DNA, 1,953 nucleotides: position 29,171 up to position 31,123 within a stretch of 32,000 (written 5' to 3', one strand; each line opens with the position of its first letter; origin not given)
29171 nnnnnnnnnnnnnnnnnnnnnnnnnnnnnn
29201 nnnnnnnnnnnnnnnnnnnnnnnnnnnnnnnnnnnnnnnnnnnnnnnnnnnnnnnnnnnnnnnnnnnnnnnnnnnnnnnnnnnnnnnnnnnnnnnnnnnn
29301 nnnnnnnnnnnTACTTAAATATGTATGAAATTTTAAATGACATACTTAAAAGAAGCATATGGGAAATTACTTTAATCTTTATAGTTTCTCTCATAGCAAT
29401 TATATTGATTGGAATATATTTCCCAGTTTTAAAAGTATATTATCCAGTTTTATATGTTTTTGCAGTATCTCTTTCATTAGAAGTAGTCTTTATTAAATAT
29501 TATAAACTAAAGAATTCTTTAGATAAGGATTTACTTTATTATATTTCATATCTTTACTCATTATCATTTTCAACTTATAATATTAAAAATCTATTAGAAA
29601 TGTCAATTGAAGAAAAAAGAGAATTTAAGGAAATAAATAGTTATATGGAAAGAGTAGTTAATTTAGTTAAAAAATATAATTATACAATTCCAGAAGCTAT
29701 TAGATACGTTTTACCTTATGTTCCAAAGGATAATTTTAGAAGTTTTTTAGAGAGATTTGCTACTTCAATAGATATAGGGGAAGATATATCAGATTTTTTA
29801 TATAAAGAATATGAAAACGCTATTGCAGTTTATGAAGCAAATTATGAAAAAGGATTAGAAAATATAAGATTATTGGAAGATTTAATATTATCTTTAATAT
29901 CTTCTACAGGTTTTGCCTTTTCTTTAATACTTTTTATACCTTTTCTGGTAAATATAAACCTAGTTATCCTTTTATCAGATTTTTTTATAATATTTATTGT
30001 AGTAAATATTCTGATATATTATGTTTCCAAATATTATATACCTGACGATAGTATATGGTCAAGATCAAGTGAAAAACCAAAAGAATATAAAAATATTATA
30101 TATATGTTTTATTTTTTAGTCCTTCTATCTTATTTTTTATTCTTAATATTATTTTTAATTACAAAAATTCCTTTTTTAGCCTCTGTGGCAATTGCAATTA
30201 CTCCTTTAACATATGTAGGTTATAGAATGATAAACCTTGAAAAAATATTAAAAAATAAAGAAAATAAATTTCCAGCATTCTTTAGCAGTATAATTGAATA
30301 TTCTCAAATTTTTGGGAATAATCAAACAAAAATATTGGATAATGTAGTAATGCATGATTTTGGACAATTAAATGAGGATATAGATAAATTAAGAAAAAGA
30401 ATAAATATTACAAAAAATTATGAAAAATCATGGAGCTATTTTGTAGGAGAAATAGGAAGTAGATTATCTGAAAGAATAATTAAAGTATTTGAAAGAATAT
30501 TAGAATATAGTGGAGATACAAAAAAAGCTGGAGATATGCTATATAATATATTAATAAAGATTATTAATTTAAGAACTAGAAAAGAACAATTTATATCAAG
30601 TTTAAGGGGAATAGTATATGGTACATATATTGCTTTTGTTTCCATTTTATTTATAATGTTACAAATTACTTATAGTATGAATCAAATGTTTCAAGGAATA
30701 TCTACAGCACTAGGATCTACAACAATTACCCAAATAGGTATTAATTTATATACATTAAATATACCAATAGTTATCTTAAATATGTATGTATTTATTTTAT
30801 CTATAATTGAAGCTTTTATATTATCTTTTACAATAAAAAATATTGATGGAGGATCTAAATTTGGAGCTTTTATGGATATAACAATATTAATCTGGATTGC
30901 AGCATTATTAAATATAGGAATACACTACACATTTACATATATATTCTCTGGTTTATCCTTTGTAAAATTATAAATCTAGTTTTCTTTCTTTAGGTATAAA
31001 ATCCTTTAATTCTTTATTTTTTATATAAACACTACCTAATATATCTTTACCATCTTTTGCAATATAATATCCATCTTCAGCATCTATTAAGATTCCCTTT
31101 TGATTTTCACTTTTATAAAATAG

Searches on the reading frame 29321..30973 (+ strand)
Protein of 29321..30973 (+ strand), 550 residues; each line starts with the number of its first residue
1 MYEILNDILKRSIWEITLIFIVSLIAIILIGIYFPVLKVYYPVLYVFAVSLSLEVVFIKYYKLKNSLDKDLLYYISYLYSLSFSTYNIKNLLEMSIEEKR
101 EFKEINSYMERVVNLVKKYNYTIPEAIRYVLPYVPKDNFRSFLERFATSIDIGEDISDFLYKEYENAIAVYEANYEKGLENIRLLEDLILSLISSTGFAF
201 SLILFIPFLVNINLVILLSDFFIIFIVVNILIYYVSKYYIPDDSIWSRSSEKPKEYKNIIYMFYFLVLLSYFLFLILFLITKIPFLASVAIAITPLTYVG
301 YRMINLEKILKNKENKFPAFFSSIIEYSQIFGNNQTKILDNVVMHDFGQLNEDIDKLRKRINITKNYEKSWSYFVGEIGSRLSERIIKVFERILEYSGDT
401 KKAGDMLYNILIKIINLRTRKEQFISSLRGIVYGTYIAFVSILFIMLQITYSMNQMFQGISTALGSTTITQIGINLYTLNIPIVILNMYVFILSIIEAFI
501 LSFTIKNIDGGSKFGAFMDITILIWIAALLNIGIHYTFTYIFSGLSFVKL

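Call 5: search_protein_families(library=ncbifam, proteins=[window:29321-30973:+], max_evalue=0.01)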
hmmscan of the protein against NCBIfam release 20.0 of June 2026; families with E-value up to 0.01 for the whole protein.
window:29321-30973:+ (550 aa): 3 families
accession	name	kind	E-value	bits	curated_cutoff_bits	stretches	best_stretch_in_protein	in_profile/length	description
NF004704.2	PRK06041.1-2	equivalog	1.6e-92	311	550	1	17-533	26-545/555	archaellar assembly protein ArlJ/FlaJ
NF004705.1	PRK06041.1-3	equivalog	2e-60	205.1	400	1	66-543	2-463/465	archaellar assembly protein ArlJ/FlaJ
NF004703.2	PRK06041.1-1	equivalog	7.8e-41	140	570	1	58-539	27-518/525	archaellar assembly protein ArlJ/FlaJ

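Call 6: search_protein_families(library=pfam, proteins=[window:29321-30973:+], max_evalue=0.001)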
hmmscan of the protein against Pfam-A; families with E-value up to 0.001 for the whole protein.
window:29321-30973:+ (550 aa): 1 family
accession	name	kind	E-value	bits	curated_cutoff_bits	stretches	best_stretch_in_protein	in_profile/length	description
PF00482.28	T2SSF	-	3.9e-06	27.3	25.2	0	75-195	2-116/125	Type II secretion system (T2SS), protein F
